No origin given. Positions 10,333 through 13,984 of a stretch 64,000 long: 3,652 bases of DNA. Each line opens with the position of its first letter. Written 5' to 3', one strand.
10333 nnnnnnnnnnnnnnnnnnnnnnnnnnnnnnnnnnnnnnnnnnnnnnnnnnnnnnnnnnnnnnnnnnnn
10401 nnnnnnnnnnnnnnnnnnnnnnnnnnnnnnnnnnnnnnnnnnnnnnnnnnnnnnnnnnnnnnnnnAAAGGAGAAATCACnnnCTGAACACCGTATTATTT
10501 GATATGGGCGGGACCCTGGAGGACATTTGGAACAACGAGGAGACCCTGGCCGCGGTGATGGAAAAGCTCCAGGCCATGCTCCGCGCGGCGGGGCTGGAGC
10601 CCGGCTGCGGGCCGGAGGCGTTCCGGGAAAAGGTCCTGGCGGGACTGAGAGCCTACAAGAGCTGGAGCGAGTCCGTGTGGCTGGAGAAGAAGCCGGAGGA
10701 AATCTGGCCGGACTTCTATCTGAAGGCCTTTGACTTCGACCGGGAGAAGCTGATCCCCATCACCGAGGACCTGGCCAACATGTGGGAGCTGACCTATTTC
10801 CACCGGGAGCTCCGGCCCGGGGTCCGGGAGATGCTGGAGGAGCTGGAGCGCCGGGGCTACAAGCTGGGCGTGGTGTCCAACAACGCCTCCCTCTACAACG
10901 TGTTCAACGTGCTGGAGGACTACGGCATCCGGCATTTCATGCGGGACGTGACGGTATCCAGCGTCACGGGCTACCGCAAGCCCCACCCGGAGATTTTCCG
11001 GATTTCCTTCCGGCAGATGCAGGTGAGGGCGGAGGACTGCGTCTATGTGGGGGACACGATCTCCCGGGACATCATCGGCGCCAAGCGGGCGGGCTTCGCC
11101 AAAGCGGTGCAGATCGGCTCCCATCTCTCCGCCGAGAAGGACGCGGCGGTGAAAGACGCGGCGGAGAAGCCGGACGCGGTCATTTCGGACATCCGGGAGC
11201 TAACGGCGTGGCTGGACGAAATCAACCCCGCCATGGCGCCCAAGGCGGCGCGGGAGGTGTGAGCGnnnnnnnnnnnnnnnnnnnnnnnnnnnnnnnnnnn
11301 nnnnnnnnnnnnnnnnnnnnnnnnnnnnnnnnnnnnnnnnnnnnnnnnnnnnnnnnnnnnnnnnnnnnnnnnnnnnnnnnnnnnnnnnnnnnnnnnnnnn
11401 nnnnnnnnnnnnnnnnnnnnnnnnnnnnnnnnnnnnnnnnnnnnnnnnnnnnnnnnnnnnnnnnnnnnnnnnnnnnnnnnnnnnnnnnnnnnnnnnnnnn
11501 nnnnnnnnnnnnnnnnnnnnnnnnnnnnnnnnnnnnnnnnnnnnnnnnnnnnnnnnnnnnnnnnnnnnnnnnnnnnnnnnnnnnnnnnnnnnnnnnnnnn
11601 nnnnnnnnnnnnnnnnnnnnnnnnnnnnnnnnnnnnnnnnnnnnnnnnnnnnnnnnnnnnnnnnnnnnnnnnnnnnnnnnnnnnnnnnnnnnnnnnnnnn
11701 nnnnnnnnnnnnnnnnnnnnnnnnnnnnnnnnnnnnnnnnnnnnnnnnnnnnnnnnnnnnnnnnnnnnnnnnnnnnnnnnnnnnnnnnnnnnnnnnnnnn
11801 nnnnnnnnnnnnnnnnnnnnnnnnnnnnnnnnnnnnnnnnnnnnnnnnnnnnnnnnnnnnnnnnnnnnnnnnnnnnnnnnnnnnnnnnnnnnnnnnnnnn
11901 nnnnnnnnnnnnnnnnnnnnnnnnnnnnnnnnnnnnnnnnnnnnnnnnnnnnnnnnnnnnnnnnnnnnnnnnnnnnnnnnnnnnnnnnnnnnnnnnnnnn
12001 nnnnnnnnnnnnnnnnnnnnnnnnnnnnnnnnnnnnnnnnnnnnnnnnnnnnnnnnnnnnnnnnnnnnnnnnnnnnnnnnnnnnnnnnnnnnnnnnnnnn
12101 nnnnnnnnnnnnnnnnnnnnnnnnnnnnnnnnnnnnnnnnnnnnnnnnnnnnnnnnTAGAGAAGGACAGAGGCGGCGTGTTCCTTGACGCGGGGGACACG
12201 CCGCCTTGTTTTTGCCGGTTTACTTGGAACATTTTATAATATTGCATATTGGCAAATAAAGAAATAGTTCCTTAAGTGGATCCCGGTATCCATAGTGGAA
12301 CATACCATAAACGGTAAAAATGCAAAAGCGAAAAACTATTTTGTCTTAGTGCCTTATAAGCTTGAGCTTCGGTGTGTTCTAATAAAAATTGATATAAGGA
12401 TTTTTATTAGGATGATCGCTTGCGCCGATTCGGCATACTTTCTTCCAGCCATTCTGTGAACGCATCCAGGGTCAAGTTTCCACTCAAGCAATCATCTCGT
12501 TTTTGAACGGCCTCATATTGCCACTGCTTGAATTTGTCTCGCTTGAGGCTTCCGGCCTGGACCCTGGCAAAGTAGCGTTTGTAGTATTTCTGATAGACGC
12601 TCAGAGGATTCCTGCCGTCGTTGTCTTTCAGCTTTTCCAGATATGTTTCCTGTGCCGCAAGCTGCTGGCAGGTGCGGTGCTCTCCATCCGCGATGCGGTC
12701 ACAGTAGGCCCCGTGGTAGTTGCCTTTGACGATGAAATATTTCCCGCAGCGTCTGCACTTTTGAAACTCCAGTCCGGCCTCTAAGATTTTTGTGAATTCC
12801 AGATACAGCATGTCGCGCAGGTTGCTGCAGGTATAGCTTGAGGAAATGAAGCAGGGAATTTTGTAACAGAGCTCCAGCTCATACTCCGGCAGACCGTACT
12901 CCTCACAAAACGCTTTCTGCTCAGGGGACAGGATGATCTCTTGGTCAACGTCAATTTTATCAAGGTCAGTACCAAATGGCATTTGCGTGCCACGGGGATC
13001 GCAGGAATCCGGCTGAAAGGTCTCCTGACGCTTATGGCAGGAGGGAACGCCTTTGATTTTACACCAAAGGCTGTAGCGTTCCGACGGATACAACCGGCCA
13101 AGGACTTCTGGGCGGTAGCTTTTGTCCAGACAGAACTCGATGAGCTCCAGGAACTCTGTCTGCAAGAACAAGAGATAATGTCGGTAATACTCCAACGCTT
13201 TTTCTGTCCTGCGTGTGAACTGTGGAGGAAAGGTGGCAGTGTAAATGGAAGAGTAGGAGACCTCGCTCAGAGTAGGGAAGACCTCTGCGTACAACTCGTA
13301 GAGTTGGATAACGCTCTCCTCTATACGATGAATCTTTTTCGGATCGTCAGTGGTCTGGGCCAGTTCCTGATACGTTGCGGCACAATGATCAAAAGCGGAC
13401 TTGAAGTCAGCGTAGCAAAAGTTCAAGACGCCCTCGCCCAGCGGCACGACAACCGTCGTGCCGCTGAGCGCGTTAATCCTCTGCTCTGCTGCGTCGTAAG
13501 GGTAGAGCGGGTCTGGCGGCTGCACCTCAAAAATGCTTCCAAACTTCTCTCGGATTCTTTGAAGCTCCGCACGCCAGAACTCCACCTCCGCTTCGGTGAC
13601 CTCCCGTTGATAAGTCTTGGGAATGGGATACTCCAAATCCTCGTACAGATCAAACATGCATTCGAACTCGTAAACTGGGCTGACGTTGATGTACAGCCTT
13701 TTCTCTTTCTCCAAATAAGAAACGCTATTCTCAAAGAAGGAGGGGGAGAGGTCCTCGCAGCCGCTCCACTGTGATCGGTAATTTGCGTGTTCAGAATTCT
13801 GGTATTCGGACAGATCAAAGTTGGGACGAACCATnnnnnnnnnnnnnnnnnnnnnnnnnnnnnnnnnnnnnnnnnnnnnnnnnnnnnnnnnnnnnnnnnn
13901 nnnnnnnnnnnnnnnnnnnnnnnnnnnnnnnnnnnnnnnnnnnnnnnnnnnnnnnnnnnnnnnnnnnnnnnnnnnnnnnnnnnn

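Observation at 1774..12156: Candidate undescribed mobile pathway: uptake and re-phosphorylation of inositol phosphates/phosphodiesters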

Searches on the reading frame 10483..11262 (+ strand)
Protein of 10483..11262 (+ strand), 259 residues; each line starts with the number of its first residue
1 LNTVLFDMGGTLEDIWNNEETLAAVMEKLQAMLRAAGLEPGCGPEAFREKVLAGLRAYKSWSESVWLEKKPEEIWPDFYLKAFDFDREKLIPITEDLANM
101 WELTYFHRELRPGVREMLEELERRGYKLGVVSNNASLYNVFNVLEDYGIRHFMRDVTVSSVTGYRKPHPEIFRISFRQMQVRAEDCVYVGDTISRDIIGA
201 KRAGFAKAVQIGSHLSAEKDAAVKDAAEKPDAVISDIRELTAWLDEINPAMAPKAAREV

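Call 4: search_protein_families(library=pfam, proteins=[window:10483-11262:+], max_evalue=0.01)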
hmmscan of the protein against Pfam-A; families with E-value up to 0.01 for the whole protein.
window:10483-11262:+ (259 aa): 5 families
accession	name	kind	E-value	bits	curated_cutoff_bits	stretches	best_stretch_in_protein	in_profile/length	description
PF00702.32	Hydrolase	-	8.7e-24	85.4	26.4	1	2-204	2-191/191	haloacid dehalogenase-like hydrolase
PF13419.12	HAD_2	-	2.7e-22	80.2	23.8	1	99-205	67-173/178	Haloacid dehalogenase-like hydrolase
PF13242.12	Hydrolase_like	-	9.4e-12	45.1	22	1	164-240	2-75/75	HAD-hyrolase-like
PF08645.17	PNK3P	-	0.00032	20.9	22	1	105-205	29-139/161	Polynucleotide kinase 3 phosphatase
PF13344.12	Hydrolase_6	-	0.0006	20.3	27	0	108-151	13-58/101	Haloacid dehalogenase-like hydrolase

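Call 5: search_protein_families(library=ncbifam, proteins=[window:10483-11262:+], max_evalue=0.01)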
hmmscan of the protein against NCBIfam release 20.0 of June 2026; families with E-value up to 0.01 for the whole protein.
window:10483-11262:+ (259 aa): 43 families (the best 25 are shown)
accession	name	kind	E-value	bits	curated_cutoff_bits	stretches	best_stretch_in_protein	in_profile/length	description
TIGR02253.1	CTE7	subfamily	2.1e-34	119.2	169.75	1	3-240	4-220/221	TIGR02253 family HAD-type hydrolase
TIGR02252.1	DREG-2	subfamily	4.6e-21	75.5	155.2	1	68-205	61-199/203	HAD hydrolase, REG-2-like, family IA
TIGR02254.1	YjjG_YfnB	equivalog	6.6e-19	68.3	159.9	1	107-214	95-199/223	YjjG family noncanonical pyrimidine nucleotidase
NF009695.0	PRK13222.1-2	equivalog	2.2e-16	60.1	225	1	108-244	93-222/226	phosphoglycolate phosphatase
TIGR01662.1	HAD-SF-IIIA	subfamily_domain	5.1e-15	55.8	44.6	1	108-207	24-135/141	HAD-IIIA family hydrolase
TIGR01449.2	PGP_bact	equivalog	5.3e-14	52.3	180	1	110-210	86-184/213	phosphoglycolate phosphatase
TIGR01549.1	HAD-SF-IA-v1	subfamily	5.9e-14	52.7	23.3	1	109-204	62-149/149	HAD-IA family hydrolase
TIGR01668.1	YqeG_hyp_ppase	hypoth_equivalog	6.5e-14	51.8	89.1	1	107-218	41-142/170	YqeG family HAD IIIA-type phosphatase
NF009804.0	PRK13288.1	equivalog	1.5e-13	50.7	218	1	113-243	86-209/215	pyrophosphatase PpaX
NF053830.1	RUBPPhHalo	equivalog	2.5e-13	50.2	330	1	107-241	101-231/234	ribulose-1,5-bisphosphate 5-phosphatase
TIGR01454.1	AHBA_synth_RP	hypoth_equivalog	1.2e-12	47.9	246.65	1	110-244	76-203/205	AHBA synthesis associated protein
NF006976.0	PRK09449.1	equivalog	9.9e-12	44.8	183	1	110-209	96-194/225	pyrimidine 5'-nucleotidase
NF009700.0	PRK13226.1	equivalog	1.5e-11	44.4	342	1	107-218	93-202/229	phosphoglycolate phosphatase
NF008087.0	PRK10826.1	equivalog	5.4e-11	42.5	191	1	105-213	88-193/222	hexitol phosphatase HxpB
TIGR02009.1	PGMB-YQAB-SF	subfamily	1.2e-10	41.8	153.35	1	4-193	4-170/186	beta-phosphoglucomutase family hydrolase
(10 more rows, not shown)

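Call 61: search_solved_structures(query=window:10483-11262:+, max_evalue=0.00001)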
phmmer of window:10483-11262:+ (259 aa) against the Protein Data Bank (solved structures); distinct sequences matched with E-value up to 0.00001: 34.
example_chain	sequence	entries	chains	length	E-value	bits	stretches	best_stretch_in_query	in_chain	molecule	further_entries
6q7p_A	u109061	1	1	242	2.8e-16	62.8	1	99-249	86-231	OE1.2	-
6q7q_A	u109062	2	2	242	6.4e-16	61.6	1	99-249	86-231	OE1.3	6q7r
1x42_A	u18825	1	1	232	9.7e-16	61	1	99-248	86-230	hypothetical protein PH0459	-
6z1k_A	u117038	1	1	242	1.9e-15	60.1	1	99-249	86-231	BH32.6 protein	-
7o1d_A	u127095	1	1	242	2e-15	60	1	99-249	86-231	BH32.7 protein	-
8bp1_A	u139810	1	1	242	2.1e-15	59.9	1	99-249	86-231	BHMeHis1.0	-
6q7n_A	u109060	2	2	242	2.4e-15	59.7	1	99-249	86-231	BH32 | OE1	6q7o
3u26_A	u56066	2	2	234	2.6e-15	59.6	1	99-248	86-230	PF00702 domain protein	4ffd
2hoq_A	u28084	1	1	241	4.8e-14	55.5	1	108-218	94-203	Putative HAD-hydrolase PH1655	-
6z1l_A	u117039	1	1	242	2.2e-13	53.3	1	99-249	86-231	BH32.12 protein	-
9ful_A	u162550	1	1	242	2.7e-13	53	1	107-249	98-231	Chain A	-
9fug_A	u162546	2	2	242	2.8e-13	52.9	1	107-249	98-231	SNAr1.3 (K39A) | Chain A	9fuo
9eqd_A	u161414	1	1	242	3e-13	52.8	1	99-249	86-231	CT1.5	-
9r2d_A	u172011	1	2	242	4.2e-12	49.1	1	107-249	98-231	Crystal structure of ASB1.3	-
8bp0_A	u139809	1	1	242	7.2e-12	48.3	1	109-249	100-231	BHMeHis1.8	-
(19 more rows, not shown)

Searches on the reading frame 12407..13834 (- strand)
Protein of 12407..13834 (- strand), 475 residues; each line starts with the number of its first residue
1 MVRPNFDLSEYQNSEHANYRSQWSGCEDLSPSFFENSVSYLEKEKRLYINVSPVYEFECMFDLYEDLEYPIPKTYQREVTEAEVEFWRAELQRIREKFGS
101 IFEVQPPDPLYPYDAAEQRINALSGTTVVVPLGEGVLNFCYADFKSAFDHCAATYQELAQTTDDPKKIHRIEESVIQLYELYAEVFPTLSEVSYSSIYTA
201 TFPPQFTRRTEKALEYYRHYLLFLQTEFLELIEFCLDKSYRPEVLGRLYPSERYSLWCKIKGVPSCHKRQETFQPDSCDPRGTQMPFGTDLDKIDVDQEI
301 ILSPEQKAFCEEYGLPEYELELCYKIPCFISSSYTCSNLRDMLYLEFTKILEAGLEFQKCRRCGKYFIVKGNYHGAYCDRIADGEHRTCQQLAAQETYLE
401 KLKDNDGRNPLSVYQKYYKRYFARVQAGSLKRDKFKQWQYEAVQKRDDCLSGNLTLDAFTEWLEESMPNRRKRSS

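Call 4: search_protein_families(library=pfam, proteins=[window:12407-13834:-], max_evalue=0.01)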
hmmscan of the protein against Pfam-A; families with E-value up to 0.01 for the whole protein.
window:12407-13834:- (475 aa): 2 families
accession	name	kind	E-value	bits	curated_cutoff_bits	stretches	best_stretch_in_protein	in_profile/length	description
PF19553.4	DUF6076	-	2.4e-22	79.9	23.5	1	329-451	23-143/168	Family of unknown function (DUF6076)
PF06827.20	zf-FPG_IleRS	-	0.0025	18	21.3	1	357-380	1-26/30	Zinc finger found in FPG and IleRS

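Call 5: search_protein_families(library=ncbifam, proteins=[window:12407-13834:-], max_evalue=0.01)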
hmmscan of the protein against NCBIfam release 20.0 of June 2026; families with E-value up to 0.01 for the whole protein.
window:12407-13834:- (475 aa): 0 families
